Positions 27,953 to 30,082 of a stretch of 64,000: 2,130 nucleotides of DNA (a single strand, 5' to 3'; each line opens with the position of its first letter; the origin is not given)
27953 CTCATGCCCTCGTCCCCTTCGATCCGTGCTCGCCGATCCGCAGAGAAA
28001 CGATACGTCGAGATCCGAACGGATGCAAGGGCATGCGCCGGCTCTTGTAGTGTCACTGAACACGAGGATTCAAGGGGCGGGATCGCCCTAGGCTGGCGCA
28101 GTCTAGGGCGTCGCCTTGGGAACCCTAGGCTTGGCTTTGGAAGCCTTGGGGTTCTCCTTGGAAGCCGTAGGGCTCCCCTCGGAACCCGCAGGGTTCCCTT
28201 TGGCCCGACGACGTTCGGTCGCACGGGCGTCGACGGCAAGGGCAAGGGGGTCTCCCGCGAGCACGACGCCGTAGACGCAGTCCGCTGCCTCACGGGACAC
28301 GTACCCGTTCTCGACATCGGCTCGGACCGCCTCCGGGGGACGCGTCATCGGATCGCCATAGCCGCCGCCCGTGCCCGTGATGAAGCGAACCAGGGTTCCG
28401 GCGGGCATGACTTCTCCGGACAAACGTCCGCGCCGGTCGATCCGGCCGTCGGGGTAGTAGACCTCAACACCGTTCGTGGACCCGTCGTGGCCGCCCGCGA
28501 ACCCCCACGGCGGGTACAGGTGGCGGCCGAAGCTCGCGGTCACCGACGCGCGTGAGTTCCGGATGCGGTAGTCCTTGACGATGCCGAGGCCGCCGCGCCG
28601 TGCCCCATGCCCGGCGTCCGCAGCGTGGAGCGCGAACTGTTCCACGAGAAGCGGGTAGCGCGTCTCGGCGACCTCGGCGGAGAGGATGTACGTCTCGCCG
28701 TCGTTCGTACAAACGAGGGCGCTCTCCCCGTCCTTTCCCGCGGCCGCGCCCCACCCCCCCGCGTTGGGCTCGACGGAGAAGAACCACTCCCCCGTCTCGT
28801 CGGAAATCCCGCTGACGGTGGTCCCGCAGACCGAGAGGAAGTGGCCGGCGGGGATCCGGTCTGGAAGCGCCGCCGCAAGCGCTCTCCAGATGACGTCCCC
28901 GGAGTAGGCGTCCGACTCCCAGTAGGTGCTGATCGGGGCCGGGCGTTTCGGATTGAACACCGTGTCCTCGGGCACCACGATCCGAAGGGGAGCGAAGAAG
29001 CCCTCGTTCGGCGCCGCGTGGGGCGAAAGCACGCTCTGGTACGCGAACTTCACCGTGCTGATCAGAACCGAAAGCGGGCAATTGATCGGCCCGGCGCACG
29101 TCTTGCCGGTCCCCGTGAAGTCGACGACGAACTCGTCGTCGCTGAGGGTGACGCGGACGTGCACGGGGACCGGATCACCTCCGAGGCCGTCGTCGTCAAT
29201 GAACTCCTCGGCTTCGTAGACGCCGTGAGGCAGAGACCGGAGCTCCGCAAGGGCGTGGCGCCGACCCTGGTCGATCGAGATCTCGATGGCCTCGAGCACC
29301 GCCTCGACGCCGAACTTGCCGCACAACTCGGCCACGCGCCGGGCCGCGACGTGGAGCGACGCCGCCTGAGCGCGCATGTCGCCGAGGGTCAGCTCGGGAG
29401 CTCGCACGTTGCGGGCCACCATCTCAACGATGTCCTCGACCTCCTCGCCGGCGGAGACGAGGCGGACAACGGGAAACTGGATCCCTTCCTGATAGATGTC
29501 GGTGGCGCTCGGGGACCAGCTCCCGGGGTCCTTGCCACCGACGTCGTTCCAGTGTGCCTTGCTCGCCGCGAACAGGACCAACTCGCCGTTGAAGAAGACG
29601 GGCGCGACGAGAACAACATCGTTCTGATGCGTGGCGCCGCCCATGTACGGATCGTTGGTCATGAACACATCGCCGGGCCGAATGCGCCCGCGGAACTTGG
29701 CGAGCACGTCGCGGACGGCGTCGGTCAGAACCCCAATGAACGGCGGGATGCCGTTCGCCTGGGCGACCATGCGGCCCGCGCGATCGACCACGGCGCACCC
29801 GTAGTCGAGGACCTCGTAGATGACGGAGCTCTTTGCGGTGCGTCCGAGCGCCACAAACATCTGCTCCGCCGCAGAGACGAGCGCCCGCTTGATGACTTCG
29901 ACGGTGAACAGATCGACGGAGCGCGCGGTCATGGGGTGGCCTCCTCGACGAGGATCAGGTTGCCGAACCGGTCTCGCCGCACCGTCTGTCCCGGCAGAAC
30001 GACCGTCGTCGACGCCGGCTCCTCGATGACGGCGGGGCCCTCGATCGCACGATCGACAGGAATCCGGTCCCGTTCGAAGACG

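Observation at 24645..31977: A glycyl radical enzyme and its activase lie in one coupled operon with a hydantoinase/oxoprolinase HyuA-HyuB pair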

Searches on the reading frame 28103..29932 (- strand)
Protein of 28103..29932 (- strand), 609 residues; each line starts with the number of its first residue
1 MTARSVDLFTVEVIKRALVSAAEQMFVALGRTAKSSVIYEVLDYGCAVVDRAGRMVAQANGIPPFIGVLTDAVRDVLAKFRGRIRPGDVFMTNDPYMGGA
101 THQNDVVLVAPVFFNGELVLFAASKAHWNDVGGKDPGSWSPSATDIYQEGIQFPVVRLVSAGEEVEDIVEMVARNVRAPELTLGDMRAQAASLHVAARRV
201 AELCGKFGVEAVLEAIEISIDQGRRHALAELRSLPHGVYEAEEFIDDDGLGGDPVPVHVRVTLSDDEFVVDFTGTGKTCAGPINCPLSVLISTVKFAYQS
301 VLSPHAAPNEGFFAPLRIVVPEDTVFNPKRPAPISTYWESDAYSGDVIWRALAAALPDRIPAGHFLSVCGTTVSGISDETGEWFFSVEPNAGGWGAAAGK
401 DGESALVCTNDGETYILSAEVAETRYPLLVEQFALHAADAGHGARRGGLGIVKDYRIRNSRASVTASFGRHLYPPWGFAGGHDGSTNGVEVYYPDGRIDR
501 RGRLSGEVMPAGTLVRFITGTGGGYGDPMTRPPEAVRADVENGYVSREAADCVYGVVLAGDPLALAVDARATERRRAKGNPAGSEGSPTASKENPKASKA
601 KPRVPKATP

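Call 10: search_protein_families(library=pfam, proteins=[window:28103-29932:-])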
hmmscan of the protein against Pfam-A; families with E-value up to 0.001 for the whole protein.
window:28103-29932:- (609 aa): 1 family
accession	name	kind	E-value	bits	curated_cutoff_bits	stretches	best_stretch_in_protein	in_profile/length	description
PF02538.19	Hydantoinase_B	-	2.7e-169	564.4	26.8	1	7-528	1-519/519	Hydantoinase B/oxoprolinase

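Call 11: search_protein_families(library=ncbifam, proteins=[window:28103-29932:-])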
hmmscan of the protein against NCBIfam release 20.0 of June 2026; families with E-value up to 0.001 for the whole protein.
window:28103-29932:- (609 aa): 2 families
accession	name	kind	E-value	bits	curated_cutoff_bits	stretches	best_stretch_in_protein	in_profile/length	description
NF050157.1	CapLactmsBetCapB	equivalog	6.2e-78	262.5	1000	1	6-576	1-575/577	caprolactamase subunit beta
NF042976.1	AcphenoCarb_ApcD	equivalog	2.8e-34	118.4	1500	2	83-453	107-485/685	acetophenone carboxylase subunit delta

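Call 51: search_solved_structures(query=window:28103-29932:-, max_evalue=0.00001, show_alignments=1)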
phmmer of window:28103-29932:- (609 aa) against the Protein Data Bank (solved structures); distinct sequences matched with E-value up to 0.00001: 5.
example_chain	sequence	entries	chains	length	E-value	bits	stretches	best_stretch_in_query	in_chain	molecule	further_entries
7hk5_A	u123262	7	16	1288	3.1e-85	290.2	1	11-577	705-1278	N-methylhydantoinase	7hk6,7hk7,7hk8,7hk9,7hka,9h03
6yra_B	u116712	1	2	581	1.7e-63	218.4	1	5-573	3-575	Hydantoinase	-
5l9w_A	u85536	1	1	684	5.6e-32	114.3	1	73-453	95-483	Acetophenone carboxylase delta subunit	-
5m45_A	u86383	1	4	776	1e-23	87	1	37-485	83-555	Acetone carboxylase alpha subunit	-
5svb_A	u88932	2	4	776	3.6e-23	85.2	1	37-485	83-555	Acetone carboxylase alpha subunit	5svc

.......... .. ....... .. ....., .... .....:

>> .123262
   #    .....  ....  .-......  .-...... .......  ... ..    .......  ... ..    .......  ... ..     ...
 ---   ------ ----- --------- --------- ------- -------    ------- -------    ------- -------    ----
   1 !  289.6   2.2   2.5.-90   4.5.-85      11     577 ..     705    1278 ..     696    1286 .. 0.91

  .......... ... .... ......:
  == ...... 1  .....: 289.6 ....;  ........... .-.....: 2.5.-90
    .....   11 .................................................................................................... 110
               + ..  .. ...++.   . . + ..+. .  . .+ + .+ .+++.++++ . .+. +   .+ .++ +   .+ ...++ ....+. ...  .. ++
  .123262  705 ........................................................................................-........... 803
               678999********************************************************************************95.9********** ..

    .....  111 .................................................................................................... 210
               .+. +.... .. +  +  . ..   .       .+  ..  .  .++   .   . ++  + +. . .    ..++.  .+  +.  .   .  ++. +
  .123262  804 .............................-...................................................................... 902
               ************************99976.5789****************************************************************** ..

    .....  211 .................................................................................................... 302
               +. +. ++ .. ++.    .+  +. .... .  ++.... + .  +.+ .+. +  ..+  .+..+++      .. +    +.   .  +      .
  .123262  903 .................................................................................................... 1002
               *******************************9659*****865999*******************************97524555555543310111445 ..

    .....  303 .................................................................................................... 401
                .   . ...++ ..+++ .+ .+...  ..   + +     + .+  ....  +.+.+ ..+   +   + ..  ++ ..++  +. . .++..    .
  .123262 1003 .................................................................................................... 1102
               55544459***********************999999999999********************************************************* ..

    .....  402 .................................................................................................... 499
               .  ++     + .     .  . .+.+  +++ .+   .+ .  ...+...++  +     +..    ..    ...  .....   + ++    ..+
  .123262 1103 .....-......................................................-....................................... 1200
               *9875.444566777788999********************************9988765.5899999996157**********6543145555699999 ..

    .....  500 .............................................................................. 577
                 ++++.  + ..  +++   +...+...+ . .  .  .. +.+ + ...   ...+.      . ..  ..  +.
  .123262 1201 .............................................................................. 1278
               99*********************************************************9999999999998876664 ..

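Call 56: search_solved_structures(query=window:28103-29932:-, max_evalue=1e-40, show_alignments=2)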
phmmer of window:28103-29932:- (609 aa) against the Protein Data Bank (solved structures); distinct sequences matched with E-value up to 1e-40: 2.
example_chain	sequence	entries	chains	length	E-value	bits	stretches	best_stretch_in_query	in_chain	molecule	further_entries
7hk5_A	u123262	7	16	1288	3.1e-85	290.2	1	11-577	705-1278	N-methylhydantoinase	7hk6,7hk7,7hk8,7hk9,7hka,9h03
6yra_B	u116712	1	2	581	1.7e-63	218.4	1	5-573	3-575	Hydantoinase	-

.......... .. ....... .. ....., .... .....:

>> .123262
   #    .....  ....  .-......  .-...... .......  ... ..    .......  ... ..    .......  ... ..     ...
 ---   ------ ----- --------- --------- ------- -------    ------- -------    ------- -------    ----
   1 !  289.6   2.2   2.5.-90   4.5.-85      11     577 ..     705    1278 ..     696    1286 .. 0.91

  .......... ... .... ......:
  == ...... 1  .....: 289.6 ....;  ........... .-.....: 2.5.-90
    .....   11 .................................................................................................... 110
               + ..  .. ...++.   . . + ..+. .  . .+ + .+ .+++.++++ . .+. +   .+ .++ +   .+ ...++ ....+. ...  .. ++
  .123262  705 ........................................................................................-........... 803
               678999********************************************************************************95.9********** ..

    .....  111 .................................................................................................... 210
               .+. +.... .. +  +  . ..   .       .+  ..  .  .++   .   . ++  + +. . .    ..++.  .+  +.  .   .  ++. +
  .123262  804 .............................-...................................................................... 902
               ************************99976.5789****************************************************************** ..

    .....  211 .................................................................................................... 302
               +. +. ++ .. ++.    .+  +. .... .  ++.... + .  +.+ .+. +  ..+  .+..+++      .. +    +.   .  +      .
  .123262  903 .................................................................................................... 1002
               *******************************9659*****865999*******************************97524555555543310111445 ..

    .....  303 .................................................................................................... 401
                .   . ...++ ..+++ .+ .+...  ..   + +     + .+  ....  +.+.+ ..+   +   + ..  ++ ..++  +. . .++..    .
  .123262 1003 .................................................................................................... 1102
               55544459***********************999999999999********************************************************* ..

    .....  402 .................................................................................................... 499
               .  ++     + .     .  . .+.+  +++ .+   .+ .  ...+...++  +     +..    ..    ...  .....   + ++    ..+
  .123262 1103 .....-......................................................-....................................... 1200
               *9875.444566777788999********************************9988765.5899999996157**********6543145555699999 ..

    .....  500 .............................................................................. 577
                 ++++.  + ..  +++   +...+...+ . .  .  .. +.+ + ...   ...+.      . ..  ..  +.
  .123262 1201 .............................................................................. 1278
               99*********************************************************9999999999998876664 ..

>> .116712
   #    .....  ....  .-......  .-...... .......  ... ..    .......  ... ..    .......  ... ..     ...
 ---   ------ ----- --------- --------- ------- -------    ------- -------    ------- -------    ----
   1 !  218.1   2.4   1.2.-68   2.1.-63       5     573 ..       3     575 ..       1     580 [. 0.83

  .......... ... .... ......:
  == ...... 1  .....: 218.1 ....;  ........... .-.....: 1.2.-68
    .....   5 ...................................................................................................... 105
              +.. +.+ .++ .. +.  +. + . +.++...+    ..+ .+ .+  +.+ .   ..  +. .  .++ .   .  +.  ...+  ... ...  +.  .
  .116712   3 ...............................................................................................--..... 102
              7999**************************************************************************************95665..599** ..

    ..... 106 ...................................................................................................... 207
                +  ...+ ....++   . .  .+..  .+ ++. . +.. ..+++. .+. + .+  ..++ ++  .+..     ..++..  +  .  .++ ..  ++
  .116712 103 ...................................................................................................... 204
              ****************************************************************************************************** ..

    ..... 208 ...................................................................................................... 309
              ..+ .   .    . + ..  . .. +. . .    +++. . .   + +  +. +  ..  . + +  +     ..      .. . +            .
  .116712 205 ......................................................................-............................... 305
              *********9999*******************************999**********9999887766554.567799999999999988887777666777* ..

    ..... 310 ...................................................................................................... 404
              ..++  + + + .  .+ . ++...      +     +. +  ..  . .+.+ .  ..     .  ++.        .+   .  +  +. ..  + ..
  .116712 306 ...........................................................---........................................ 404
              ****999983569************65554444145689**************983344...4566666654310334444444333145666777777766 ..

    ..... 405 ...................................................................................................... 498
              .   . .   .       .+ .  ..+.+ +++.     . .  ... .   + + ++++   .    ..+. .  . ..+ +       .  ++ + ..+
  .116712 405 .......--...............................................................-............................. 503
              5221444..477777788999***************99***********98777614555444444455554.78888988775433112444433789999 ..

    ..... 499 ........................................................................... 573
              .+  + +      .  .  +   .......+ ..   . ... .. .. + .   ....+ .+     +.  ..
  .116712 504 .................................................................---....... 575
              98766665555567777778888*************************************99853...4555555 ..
